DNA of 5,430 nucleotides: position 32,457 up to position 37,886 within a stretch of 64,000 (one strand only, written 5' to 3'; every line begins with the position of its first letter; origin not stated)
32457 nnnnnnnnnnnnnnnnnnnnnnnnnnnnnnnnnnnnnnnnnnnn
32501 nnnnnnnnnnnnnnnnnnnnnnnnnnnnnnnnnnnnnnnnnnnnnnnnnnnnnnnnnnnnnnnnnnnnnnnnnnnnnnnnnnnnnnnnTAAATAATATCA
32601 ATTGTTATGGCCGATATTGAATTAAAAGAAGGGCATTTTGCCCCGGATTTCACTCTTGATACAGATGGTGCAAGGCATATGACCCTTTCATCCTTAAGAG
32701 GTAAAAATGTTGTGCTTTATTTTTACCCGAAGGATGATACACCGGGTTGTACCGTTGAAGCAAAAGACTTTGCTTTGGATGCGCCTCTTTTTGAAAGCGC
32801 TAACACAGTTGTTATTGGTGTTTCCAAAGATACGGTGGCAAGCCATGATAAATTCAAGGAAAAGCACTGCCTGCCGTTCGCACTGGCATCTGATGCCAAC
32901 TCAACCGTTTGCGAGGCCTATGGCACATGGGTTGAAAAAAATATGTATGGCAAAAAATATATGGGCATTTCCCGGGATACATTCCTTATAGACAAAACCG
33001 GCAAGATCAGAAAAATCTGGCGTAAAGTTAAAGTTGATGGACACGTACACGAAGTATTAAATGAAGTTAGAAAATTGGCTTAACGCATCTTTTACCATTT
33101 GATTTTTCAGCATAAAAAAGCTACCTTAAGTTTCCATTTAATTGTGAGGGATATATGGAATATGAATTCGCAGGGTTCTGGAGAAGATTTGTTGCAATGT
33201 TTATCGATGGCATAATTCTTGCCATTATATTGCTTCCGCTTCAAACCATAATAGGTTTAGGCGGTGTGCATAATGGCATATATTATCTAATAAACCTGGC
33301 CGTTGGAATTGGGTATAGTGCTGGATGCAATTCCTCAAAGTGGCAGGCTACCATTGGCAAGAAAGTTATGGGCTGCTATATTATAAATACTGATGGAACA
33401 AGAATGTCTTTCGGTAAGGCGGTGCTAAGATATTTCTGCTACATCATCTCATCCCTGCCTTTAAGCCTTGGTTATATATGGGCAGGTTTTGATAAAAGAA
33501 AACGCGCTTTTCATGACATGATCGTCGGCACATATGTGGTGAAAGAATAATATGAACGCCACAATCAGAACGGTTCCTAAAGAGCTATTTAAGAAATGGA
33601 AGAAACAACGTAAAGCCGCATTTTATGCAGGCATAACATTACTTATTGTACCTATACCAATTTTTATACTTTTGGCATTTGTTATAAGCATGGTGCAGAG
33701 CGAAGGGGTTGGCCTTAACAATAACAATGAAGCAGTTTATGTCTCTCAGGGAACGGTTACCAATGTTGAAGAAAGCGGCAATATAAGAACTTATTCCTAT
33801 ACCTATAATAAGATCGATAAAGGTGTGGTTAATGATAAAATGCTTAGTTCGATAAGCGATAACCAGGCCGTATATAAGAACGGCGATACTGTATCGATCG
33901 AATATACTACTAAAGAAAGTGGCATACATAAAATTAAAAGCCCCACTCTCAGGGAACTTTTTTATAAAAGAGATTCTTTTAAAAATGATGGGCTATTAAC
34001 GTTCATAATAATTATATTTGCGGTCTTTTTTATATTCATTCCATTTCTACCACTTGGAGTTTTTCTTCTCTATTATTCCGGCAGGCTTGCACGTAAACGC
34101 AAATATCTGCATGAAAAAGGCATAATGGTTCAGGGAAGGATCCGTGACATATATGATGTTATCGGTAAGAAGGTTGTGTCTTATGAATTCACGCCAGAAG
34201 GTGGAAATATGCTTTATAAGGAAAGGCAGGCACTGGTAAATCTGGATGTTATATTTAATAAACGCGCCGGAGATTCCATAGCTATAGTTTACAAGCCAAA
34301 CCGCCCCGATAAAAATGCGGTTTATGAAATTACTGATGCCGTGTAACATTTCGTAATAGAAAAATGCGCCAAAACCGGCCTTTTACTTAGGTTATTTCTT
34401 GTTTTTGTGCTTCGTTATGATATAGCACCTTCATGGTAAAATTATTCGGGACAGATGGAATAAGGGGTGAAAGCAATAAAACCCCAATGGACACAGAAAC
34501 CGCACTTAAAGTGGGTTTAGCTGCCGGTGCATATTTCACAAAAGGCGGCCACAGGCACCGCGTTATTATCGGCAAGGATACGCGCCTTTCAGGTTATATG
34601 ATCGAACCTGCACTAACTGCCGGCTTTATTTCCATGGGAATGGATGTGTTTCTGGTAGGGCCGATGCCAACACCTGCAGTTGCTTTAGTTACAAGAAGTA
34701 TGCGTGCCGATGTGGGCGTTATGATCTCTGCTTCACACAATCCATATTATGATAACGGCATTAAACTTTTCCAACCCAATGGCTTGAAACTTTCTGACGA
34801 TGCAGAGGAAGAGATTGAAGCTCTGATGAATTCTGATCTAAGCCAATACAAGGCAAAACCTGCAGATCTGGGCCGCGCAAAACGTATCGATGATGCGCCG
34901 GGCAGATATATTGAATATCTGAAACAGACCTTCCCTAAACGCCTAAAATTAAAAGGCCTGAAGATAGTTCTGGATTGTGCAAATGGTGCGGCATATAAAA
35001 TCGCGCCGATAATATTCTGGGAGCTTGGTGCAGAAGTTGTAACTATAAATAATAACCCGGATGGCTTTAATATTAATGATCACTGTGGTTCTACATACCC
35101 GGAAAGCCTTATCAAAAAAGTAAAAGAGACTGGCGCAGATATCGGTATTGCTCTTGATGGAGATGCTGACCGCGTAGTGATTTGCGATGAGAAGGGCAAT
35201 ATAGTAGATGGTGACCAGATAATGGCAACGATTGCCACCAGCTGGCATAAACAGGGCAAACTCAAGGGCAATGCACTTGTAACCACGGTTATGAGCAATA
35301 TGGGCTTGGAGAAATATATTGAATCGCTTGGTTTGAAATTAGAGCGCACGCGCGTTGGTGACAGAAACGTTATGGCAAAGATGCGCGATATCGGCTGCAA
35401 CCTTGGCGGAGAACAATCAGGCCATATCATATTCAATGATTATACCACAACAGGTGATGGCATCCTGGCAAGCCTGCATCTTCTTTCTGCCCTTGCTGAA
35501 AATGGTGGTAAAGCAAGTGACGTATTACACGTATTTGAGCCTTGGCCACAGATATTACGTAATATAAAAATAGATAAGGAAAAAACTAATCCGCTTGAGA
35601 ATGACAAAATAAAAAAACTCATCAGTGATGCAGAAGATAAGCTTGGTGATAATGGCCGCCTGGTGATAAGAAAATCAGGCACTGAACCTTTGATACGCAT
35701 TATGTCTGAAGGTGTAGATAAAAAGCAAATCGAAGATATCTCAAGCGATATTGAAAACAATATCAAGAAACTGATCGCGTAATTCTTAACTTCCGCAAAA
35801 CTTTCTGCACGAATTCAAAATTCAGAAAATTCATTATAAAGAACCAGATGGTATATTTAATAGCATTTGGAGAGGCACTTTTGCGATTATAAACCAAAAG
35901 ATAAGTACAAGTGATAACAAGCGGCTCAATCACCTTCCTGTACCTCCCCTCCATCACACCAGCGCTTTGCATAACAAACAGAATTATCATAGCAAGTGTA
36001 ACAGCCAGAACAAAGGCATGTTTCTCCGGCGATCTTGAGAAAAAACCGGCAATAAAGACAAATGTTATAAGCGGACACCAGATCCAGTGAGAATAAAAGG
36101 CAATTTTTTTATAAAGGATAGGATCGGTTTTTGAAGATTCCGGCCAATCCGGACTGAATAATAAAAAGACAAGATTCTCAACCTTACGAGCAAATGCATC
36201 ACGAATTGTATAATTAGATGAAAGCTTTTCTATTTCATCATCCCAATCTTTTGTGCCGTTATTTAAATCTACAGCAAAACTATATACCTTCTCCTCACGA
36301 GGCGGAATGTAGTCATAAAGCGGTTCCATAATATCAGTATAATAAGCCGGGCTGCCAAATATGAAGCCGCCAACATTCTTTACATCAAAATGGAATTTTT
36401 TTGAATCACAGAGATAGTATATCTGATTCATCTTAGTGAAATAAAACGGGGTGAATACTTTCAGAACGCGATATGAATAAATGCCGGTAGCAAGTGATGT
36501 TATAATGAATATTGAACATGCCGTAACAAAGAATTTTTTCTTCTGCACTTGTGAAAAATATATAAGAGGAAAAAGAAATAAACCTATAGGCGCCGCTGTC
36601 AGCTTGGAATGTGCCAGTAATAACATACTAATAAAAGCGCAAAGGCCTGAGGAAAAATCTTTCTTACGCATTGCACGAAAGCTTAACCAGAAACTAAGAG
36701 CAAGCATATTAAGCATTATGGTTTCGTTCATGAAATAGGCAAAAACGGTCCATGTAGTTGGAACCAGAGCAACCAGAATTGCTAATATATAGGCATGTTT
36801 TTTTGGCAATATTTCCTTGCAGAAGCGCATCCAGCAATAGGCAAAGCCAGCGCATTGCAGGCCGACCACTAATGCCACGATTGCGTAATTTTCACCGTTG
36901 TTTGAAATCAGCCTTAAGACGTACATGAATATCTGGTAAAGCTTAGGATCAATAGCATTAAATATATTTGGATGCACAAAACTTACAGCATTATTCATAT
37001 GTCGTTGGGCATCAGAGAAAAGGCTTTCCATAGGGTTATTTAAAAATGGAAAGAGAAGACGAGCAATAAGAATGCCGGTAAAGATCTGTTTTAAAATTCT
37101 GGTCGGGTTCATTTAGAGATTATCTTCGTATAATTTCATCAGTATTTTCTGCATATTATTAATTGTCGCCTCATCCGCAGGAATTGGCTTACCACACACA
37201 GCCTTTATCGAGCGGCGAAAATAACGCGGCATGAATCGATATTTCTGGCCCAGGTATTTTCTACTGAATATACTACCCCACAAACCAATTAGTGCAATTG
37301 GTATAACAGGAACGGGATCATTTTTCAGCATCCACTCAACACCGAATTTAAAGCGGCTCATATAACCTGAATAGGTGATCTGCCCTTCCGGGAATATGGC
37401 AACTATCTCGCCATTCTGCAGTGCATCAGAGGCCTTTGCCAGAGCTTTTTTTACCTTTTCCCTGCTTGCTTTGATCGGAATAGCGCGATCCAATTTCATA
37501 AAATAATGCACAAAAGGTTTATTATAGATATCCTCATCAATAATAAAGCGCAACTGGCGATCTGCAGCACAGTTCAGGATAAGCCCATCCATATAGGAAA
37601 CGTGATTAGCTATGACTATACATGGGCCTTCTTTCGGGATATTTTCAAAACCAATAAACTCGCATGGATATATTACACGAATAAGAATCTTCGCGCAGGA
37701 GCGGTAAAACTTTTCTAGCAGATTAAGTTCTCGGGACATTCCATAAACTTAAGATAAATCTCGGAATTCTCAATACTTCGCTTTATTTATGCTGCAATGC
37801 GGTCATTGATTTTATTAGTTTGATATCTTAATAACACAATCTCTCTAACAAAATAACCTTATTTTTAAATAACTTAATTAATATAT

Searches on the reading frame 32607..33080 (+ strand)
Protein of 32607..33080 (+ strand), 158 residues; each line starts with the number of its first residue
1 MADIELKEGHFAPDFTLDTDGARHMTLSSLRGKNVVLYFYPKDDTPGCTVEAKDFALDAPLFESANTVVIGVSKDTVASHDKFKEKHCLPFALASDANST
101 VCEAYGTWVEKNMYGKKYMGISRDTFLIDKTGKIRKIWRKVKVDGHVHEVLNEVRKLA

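Call 44: search_protein_families(library=pfam, proteins=[window:32607-33080:+], max_evalue=0.00001)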
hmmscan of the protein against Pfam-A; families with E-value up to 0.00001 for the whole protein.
window:32607-33080:+ (158 aa): 2 families
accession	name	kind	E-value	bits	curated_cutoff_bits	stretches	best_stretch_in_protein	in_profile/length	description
PF00578.27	AhpC-TSA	-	7.4e-37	126.5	26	1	9-136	2-123/124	AhpC/TSA family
PF08534.16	Redoxin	-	8.4e-19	68.3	26.6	1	8-141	2-135/148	Redoxin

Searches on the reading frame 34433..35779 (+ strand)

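Call 44: search_protein_families(library=pfam, proteins=[window:34433-35779:+], max_evalue=0.00001)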
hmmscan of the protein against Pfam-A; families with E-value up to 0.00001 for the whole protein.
window:34433-35779:+ (449 aa): 4 families
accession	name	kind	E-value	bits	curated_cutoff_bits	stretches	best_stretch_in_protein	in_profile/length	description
PF02878.22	PGM_PMM_I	-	7.3e-46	155.7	22.5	1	3-135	2-134/138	Phosphoglucomutase/phosphomannomutase, alpha/beta/alpha domain I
PF02880.22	PGM_PMM_III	-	5.4e-37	126.9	20.7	1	259-367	1-111/115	Phosphoglucomutase/phosphomannomutase, alpha/beta/alpha domain III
PF02879.22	PGM_PMM_II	-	4e-20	72.7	29.3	1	158-255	2-103/103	Phosphoglucomutase/phosphomannomutase, alpha/beta/alpha domain II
PF00408.26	PGM_PMM_IV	-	4.8e-16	59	23.1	1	377-440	3-65/68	Phosphoglucomutase/phosphomannomutase, C-terminal domain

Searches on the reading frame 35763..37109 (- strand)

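Call 44: search_protein_families(library=pfam, proteins=[window:35763-37109:-], max_evalue=0.00001)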
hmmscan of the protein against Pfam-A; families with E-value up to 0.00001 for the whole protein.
window:35763-37109:- (448 aa): 1 family
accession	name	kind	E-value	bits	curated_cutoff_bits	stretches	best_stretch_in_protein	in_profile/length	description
PF13231.12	PMT_2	-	6.9e-06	26.8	26.1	1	64-204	13-154/160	Dolichyl-phosphate-mannose-protein mannosyltransferase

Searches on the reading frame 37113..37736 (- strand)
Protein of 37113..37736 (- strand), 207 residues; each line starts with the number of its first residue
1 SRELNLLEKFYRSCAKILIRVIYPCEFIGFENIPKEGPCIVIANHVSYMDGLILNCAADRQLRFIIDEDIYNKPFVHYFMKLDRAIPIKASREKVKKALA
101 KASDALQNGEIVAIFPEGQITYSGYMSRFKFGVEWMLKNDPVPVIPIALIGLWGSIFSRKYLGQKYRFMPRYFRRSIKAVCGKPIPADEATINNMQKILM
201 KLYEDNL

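Call 44: search_protein_families(library=pfam, proteins=[window:37113-37736:-], max_evalue=0.00001)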
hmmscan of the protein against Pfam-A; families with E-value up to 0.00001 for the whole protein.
window:37113-37736:- (207 aa): 1 family
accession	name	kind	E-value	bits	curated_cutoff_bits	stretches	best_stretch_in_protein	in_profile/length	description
PF01553.26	Acyltransferase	-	1.6e-26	93.1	23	1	27-149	4-131/132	Acyltransferase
